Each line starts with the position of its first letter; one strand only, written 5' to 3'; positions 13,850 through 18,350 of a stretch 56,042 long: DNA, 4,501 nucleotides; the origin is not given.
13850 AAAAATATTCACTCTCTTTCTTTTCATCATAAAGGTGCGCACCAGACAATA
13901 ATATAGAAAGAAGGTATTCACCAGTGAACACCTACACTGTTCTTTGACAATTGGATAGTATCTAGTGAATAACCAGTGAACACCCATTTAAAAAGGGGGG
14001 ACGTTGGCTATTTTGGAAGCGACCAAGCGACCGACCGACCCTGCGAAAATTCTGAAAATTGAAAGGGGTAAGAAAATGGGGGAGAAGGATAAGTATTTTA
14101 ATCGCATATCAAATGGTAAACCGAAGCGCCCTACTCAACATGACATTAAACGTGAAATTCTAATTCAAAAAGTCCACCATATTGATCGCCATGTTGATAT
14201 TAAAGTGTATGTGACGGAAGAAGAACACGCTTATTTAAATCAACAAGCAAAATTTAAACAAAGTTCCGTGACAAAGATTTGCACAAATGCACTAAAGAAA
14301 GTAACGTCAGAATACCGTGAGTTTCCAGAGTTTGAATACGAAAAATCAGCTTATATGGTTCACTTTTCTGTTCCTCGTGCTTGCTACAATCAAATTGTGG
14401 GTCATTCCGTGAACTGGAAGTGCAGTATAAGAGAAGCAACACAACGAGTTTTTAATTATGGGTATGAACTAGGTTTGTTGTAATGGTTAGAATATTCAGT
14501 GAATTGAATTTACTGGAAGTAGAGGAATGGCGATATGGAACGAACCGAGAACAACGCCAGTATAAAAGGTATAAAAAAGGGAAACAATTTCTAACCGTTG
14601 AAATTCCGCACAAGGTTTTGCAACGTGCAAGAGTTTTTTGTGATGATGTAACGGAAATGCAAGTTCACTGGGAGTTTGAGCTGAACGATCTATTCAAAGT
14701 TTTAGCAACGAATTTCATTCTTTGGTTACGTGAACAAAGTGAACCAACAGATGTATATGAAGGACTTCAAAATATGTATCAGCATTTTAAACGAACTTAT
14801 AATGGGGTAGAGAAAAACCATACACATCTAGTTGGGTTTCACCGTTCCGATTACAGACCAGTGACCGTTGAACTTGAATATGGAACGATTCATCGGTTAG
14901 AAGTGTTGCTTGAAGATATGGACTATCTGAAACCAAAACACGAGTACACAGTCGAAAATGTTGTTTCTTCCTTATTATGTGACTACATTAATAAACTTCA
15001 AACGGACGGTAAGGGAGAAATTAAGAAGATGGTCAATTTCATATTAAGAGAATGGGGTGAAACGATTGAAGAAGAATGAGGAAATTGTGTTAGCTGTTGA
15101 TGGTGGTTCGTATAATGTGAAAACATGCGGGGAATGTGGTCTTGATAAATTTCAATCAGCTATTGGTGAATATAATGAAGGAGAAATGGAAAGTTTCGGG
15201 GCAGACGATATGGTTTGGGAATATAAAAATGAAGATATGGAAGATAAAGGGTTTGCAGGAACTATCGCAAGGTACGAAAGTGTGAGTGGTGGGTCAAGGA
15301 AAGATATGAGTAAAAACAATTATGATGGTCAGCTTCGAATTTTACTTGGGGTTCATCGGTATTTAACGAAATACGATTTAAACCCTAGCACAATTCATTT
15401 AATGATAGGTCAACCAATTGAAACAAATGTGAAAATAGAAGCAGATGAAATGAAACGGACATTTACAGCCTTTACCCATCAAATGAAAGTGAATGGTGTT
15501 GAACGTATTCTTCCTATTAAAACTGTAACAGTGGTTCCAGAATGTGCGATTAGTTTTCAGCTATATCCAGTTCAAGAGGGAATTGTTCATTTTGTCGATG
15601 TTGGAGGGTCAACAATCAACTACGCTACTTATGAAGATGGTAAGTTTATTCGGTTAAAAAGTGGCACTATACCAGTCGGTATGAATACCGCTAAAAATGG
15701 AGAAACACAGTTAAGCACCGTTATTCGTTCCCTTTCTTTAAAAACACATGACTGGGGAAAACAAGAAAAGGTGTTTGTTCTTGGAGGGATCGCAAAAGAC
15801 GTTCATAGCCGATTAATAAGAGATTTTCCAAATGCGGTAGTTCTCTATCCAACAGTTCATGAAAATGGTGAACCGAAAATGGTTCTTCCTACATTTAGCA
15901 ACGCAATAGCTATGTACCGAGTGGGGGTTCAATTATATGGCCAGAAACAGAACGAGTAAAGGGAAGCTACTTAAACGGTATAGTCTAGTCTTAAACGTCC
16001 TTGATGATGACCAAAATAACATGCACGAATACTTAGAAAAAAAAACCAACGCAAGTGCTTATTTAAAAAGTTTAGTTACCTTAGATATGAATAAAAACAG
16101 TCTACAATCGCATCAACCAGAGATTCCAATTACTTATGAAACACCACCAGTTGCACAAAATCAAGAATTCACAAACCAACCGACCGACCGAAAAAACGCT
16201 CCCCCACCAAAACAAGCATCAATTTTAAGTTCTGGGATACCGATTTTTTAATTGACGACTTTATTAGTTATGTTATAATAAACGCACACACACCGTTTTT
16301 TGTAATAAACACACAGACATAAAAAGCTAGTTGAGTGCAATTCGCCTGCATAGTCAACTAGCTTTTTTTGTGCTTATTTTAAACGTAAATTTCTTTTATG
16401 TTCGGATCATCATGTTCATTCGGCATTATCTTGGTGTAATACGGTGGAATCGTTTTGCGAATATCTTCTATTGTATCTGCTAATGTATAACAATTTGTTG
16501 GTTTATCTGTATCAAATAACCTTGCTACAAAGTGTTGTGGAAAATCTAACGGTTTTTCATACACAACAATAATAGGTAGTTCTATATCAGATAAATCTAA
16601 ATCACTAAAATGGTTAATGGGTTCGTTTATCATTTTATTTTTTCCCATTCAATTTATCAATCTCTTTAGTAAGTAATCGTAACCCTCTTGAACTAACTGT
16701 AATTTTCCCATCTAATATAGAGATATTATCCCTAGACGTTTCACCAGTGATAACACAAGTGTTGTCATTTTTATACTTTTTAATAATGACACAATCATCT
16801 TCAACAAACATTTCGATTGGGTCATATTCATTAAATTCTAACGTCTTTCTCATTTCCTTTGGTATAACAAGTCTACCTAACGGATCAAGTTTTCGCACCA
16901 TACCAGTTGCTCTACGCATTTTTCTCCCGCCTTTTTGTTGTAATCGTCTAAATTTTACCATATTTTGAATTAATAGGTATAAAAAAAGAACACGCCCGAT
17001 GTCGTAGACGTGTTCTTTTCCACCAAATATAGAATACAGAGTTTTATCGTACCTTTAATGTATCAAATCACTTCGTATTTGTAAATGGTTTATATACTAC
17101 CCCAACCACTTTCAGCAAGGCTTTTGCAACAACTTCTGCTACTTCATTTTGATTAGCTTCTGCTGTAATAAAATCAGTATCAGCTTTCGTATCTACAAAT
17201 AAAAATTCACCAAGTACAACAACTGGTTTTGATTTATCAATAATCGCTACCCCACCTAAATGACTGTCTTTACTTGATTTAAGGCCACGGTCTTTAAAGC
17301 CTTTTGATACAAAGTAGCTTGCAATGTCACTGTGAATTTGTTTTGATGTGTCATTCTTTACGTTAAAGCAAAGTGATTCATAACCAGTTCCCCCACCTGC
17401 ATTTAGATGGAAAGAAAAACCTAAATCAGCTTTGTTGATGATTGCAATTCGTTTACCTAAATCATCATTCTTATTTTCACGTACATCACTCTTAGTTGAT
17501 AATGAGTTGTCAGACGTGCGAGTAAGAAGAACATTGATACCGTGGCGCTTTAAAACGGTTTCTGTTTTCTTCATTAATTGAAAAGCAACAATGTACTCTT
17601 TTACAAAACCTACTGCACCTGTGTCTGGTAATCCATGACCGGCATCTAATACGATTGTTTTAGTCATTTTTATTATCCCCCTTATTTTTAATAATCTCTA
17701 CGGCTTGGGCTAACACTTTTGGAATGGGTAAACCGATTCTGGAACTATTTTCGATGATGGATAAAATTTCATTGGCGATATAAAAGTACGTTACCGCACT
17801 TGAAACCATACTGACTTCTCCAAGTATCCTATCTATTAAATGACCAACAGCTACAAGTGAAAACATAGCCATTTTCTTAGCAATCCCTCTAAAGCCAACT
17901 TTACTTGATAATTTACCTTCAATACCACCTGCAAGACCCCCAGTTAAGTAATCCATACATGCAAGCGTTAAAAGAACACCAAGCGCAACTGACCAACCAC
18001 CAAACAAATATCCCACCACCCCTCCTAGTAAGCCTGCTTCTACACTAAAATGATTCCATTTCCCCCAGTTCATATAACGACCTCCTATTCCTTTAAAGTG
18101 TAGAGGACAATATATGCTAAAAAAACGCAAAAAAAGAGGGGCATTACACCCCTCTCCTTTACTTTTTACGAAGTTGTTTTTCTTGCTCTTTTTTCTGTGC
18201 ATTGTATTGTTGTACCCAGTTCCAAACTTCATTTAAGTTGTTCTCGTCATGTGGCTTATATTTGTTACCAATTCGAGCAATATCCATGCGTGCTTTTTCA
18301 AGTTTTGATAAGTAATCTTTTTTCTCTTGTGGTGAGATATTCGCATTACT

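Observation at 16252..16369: Orphan promoter-terminator cassette: candidate sRNA whose CA-repeat seed is antisense to the RBS regions of six early genes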

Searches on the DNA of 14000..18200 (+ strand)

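Call 5: search_dna_similar(query=window:14000-18200:+, collection=phages, mode=near, max_rows=30)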
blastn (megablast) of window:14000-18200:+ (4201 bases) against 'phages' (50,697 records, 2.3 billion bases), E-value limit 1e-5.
No match.

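Call 68: search_rna_families(source=window, start=16200, end=16420, threshold=evalue, max_evalue=10)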
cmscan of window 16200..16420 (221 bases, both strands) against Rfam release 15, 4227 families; matches with E-value up to 10: 24.
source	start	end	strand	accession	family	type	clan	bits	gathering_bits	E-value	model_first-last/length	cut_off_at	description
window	16308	16380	+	RF04053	mir-95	Gene; miRNA;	-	26.4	67.5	0.0028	1-79/79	no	mir-95 microRNA precursor family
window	16312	16378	-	RF04053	mir-95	Gene; miRNA;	-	25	67.5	0.0065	1-79/79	no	mir-95 microRNA precursor family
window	16323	16399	-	RF02844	RefA9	Gene; antisense;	-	24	49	0.089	1-64/64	no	Enterococcus sRNA A9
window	16290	16365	+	RF02844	RefA9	Gene; antisense;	-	19.6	49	0.72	1-64/64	no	Enterococcus sRNA A9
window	16260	16371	+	RF00378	Qrr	Gene; sRNA;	-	18.1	50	0.42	1-108/108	no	Qrr RNA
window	16320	16370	-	RF00704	MIR397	Gene; miRNA;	-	16.7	55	1.3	1-117/117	no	MIR397 microRNA precursor family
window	16318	16372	+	RF04140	mir-3118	Gene; miRNA;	-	16.6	89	1.3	1-76/76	no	mir-3118 microRNA precursor family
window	16221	16344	+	RF02313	TtnuHACA6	Gene; snRNA; snoRNA; HACA-box;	-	16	100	2.9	1-131/131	no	Tetrahymena snoRNA TtnuHACA6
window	16306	16376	+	RF03723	MIR7125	Gene; miRNA;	-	15.6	100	1.2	1-107/107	no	MIR7125 microRNA precursor family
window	16305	16382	+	RF03598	MIR6024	Gene; miRNA;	-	15.5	72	1.5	1-99/99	no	MIR6024 microRNA precursor family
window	16323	16387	-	RF02418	Spd-sr07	Gene; sRNA;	-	14.5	55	8.2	1-63/63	no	Streptococcus sRNA Spd-sr07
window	16325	16340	+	RF01081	SBWMV1_UPD-PKe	Cis-reg;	-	14.4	38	4.2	1-26/26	no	Pseudoknot of upstream pseudoknot domain (UPD) of the 3'UTR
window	16322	16420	-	RF02590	Spy1186876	Gene; sRNA;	-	14.3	208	0.46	131-243/243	5'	S. pyogenes small RNA 1186876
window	16300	16382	+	RF03940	MIR9563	Gene; miRNA;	-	14.2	90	4.8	1-127/127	no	MIR9563 microRNA precursor family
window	16316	16374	+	RF00969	mir-556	Gene; miRNA;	-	14.2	84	6.2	1-88/88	no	mir-556 microRNA precursor family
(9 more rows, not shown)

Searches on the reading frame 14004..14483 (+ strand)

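Call 10: search_protein_families(library=pfam, proteins=[window:14004-14483:+], max_evalue=0.01)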
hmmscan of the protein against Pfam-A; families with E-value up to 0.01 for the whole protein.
window:14004-14483:+ (159 aa): 0 families

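Call 11: search_protein_families(library=phrogs, proteins=[window:14004-14483:+], max_evalue=0.001)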
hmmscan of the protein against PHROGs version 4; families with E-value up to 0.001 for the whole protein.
window:14004-14483:+ (159 aa): 1 family
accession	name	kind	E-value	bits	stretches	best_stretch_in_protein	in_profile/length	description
phrog_5779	-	unknown function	2e-09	38.6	1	55-153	28-128/132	-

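Call 97: search_protein_families(library=ncbifam, proteins=[window:14004-14483:+], max_evalue=0.01)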
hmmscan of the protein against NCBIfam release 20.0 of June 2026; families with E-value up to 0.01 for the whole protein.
window:14004-14483:+ (159 aa): 0 families

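Call 98: search_protein_families(library=padloc, proteins=[window:14004-14483:+], max_evalue=0.01)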
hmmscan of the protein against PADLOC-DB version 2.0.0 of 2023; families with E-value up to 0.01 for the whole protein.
window:14004-14483:+ (159 aa): 0 families

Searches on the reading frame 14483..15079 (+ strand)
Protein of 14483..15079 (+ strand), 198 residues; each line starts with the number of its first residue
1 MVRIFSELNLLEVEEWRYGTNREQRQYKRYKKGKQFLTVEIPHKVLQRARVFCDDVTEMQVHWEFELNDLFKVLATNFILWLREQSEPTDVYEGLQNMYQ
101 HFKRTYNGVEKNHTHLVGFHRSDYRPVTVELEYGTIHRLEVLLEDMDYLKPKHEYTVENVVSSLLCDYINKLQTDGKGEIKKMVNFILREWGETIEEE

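Call 10: search_protein_families(library=pfam, proteins=[window:14483-15079:+], max_evalue=0.01)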
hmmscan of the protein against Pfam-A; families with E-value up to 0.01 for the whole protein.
window:14483-15079:+ (198 aa): 0 families

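Call 11: search_protein_families(library=phrogs, proteins=[window:14483-15079:+], max_evalue=0.001)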
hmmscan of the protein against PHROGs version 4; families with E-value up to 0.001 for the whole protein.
window:14483-15079:+ (198 aa): 1 family
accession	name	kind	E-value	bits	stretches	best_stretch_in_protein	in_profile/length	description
phrog_5875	-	unknown function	2e-09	38.7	1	7-172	11-160/176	-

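Call 97: search_protein_families(library=ncbifam, proteins=[window:14483-15079:+], max_evalue=0.01)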
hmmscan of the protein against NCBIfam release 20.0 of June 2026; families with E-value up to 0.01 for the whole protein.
window:14483-15079:+ (198 aa): 0 families

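Call 98: search_protein_families(library=padloc, proteins=[window:14483-15079:+], max_evalue=0.01)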
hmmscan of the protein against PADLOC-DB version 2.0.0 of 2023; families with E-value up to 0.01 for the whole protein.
window:14483-15079:+ (198 aa): 0 families

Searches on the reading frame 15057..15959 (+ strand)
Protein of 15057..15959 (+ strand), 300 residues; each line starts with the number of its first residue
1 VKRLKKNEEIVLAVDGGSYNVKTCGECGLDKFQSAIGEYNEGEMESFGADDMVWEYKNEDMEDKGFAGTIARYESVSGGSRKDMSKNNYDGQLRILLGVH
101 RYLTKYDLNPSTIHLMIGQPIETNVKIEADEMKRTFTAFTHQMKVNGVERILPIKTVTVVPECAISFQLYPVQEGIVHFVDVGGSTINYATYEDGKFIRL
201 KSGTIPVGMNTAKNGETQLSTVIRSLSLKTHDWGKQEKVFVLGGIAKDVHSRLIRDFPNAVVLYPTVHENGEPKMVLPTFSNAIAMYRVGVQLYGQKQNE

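Call 10: search_protein_families(library=pfam, proteins=[window:15057-15959:+], max_evalue=0.01)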
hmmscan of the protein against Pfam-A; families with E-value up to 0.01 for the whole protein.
window:15057-15959:+ (300 aa): 2 families
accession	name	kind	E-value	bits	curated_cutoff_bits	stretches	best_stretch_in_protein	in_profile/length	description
PF17989.7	ALP_N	-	2e-09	38.3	26.3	1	13-163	1-146/148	Actin like proteins N terminal domain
PF14450.12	FtsA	-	0.0076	17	31.8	0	180-224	3-42/127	Cell division protein FtsA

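Call 11: search_protein_families(library=phrogs, proteins=[window:15057-15959:+], max_evalue=0.001)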
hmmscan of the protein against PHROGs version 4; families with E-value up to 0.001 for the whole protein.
window:15057-15959:+ (300 aa): 1 family
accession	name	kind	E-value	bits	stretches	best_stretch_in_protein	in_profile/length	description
phrog_691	-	DNA, RNA and nucleotide metabolism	1.8e-29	104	2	10-213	4-209/329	partition protein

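Call 16: find_related_loci(query=window:15057-15959:+, collection=viral_contigs, flank=4000)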
Query window:15057-15959:+ (300 aa) in viral_contigs; peptide patterns used: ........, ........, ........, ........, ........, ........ (x = any residue, [..] = any of these).
No stretch of DNA in the collection matches any of the patterns.

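Call 17: find_related_loci(query=window:15057-15959:+, collection=genome_contigs, flank=4000)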
Query window:15057-15959:+ (300 aa) in genome_contigs; peptide patterns used: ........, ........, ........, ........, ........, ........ (x = any residue, [..] = any of these).
22 stretches matched a pattern, but none encodes a relative of the query by tblastn (E <= 1e-3).

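Call 18: search_dna_similar(query=window:15057-15959:+, collection=phages, mode=protein, max_rows=30)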
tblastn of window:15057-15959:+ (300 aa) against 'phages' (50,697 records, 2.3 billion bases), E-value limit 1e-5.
Records with a match: 57; places in all: 57; records where one place covers at least 80% of the query: 55.
Best place of each record, by identity: <60% 57.
By first word of the organism name: Bacillus 50; Deep-sea 2; Clostridium 2; Psychrobacillus 1; Sporosarcina 1; Alicyclobacillus 1.
By host as written in the record: Bacillus cereus 10; Bacillus anthracis Sterne 10; Bacillus anthracis 7; Bacillus anthracis ST-1 4; Bacillus cereus ATCC 27348 4; Bacillus cereus BGSC 6E1 2; - 2; Bacillus cereus VKM B-370 2; and 12 more.
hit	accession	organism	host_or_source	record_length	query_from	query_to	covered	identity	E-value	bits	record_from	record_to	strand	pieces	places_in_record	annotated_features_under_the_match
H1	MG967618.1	Bacillus phage v_B-Bak10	Bacillus anthracis ST-1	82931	2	294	98%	34.1%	7e-41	156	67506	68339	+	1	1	hypothetical protein (x2)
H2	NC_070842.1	Bacillus phage v_B-Bak10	Bacillus anthracis ST-1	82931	2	294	98%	34.1%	7e-41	156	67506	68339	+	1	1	partition protein | hypothetical protein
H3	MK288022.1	Bacillus phage pW4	Bacillus cereus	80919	2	294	98%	33.8%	5e-35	139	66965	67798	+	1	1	putative StbA plasmid stability protein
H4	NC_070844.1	Bacillus phage pW4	Bacillus cereus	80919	2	294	98%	33.8%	5e-35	139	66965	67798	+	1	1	partition protein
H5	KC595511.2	Bacillus phage Basilisk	Bacillus cereus BGSC 6E1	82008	2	294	98%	33.4%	8e-40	153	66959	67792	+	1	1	hypothetical protein (x2)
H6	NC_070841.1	Bacillus phage Basilisk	Bacillus cereus BGSC 6E1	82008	2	294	98%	33.4%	8e-40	153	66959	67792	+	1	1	partition protein | hypothetical protein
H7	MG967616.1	Bacillus phage v_B-Bak1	Bacillus anthracis ST-1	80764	2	294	98%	33.1%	6e-39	151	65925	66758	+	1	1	hypothetical protein (x2)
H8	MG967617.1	Bacillus phage v_B-Bak6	Bacillus anthracis ST-1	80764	2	294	98%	33.1%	6e-39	151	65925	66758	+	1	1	hypothetical protein (x2)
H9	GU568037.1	Deep-sea thermophilic phage D6E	-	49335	6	298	98%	32.4%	6e-33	133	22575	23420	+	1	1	hypothetical protein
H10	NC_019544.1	Deep-sea thermophilic phage D6E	-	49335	6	298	98%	32.4%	6e-33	133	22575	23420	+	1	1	partition protein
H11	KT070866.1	Bacillus phage PBC4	Bacillus cereus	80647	10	294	95%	33.3%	2e-37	146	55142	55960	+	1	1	putative StbA plasmid stability protein | hypothetical protein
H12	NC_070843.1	Bacillus phage PBC4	Bacillus cereus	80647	10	294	95%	33.3%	2e-37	146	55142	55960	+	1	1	partition protein | hypothetical protein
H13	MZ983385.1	Psychrobacillus phage PVJ1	Psychrobacillus sp. GC2J1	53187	9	290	94%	33.2%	2e-34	138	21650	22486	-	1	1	hypothetical protein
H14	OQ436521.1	Bacillus phage BSG01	Bacillus cereus ATCC 27348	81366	6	294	96%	32.2%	1e-35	141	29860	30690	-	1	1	ATPase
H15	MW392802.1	Bacillus phage BCPST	Bacillus cereus ATCC 27348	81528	6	294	96%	32.2%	1e-35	141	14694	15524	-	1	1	hypothetical protein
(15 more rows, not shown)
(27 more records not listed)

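Call 20: find_homologous_proteins(query=window:15057-15959:+, max_evalue=1e-10)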
Query window:15057-15959:+ (300 aa): 1 proteins with E <= 1e-10 among 3341 candidates.
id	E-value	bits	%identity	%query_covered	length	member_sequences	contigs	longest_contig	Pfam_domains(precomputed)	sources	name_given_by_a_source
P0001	4.3e-193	658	100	97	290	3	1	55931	PF17989.8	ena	-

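Call 21: find_encoding_contigs(protein=P0001, flank=6000, max_places=10)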
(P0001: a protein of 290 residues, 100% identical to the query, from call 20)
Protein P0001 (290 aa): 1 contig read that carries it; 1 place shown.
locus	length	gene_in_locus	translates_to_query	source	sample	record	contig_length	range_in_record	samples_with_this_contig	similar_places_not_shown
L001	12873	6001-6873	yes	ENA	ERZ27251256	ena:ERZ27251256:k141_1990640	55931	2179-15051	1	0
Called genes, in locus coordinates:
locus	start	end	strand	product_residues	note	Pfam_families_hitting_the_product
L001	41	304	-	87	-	-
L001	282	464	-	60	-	-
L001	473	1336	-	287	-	-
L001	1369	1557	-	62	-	-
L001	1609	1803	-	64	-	-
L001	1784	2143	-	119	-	-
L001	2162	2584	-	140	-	PF00436:SSB, PF22657:SSB_1 (weak)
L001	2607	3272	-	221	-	PF04404:ERF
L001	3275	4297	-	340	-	PF09588:YqaJ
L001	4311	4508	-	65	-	-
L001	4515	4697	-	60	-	-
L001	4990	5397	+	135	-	-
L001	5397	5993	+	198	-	-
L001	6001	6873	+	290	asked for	PF17989:ALP_N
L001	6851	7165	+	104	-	-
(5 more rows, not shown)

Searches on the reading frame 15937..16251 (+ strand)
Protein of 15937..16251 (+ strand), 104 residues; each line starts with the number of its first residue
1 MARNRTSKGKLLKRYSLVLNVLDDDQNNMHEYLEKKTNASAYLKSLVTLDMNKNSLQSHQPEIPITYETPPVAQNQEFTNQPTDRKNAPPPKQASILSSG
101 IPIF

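Call 10: search_protein_families(library=pfam, proteins=[window:15937-16251:+], max_evalue=0.01)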
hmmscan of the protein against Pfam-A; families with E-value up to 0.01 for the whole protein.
window:15937-16251:+ (104 aa): 0 families

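Call 11: search_protein_families(library=phrogs, proteins=[window:15937-16251:+], max_evalue=0.001)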
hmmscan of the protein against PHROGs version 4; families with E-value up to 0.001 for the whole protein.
window:15937-16251:+ (104 aa): 2 families
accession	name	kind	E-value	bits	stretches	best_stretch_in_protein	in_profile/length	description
phrog_4223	-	unknown function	4.4e-08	34.4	1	23-56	11-44/67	-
phrog_14312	-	unknown function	3.1e-06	28.6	1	22-77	10-65/87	-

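Call 22: list_cluster_members(proteins=[P0001, window:15937-16251:+, window:16635-16961:-, window:16379-16648:-])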
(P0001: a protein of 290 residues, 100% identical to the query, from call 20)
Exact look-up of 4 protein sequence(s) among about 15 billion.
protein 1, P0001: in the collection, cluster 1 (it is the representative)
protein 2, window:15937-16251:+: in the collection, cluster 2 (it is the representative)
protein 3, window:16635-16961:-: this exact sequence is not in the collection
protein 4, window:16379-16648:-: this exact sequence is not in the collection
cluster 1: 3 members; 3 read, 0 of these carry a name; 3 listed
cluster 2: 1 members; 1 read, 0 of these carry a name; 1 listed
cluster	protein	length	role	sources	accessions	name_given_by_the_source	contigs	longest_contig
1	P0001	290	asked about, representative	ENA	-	-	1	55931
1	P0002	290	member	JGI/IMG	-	-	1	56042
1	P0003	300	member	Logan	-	-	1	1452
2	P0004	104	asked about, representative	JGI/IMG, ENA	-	-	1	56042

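Call 51: find_encoding_contigs(protein=window:15937-16251:+, flank=3000, max_places=10)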
Protein window:15937-16251:+ (104 aa): no gene with exactly this product is on record in the collection.

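Call 97: search_protein_families(library=ncbifam, proteins=[window:15937-16251:+], max_evalue=0.01)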
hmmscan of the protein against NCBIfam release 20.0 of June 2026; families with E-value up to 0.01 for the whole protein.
window:15937-16251:+ (104 aa): 0 families

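Call 98: search_protein_families(library=padloc, proteins=[window:15937-16251:+], max_evalue=0.01)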
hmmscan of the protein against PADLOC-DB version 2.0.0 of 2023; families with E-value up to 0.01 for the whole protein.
window:15937-16251:+ (104 aa): 0 families

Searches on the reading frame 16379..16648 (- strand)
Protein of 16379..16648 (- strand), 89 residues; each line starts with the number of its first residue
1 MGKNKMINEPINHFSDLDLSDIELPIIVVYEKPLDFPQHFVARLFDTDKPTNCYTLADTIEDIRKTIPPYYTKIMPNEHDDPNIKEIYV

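Call 10: search_protein_families(library=pfam, proteins=[window:16379-16648:-], max_evalue=0.01)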
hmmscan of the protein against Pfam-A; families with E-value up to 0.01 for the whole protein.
window:16379-16648:- (89 aa): 0 families

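Call 11: search_protein_families(library=phrogs, proteins=[window:16379-16648:-], max_evalue=0.001)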
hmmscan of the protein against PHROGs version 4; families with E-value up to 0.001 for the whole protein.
window:16379-16648:- (89 aa): 0 families

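Call 27: find_related_loci(query=window:16379-16648:-, collection=viral_contigs, flank=5000)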
Query window:16379-16648:- (89 aa) in viral_contigs; peptide patterns used: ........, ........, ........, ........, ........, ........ (x = any residue, [..] = any of these).
41 stretches matched a pattern, but none encodes a relative of the query by tblastn (E <= 1e-3).

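Call 50: find_encoding_contigs(protein=window:16379-16633:-, flank=3000, max_places=10)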
Protein window:16379-16633:- (84 aa): 2 contigs read that carry it; 1 place shown.
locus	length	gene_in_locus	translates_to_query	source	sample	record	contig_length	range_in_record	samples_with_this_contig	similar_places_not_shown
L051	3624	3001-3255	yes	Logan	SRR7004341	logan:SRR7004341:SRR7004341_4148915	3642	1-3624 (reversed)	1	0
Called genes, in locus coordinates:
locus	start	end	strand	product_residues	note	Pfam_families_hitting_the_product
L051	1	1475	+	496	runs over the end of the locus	?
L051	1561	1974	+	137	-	PF05105:Phage_holin_4_1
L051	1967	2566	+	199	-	PF01520:Amidase_3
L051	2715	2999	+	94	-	PF04014:MazE_antitoxin, PF18277:AbrB_C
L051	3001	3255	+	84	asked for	-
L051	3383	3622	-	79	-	?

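Call 59: find_homologous_proteins(query=window:16379-16633:-, max_evalue=0.001)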
Query window:16379-16633:- (84 aa): 1 proteins with E <= 0.001 among 1 candidates.
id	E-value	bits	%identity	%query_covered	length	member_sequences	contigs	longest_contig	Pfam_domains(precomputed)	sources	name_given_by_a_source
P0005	1.1e-49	184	100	100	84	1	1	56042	-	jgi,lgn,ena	-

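Call 97: search_protein_families(library=ncbifam, proteins=[window:16379-16633:-], max_evalue=0.01)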
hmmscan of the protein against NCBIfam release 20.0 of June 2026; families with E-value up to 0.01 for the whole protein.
window:16379-16633:- (84 aa): 0 families

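Call 98: search_protein_families(library=padloc, proteins=[window:16379-16633:-], max_evalue=0.01)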
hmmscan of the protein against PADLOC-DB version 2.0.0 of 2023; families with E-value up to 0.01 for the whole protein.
window:16379-16633:- (84 aa): 0 families
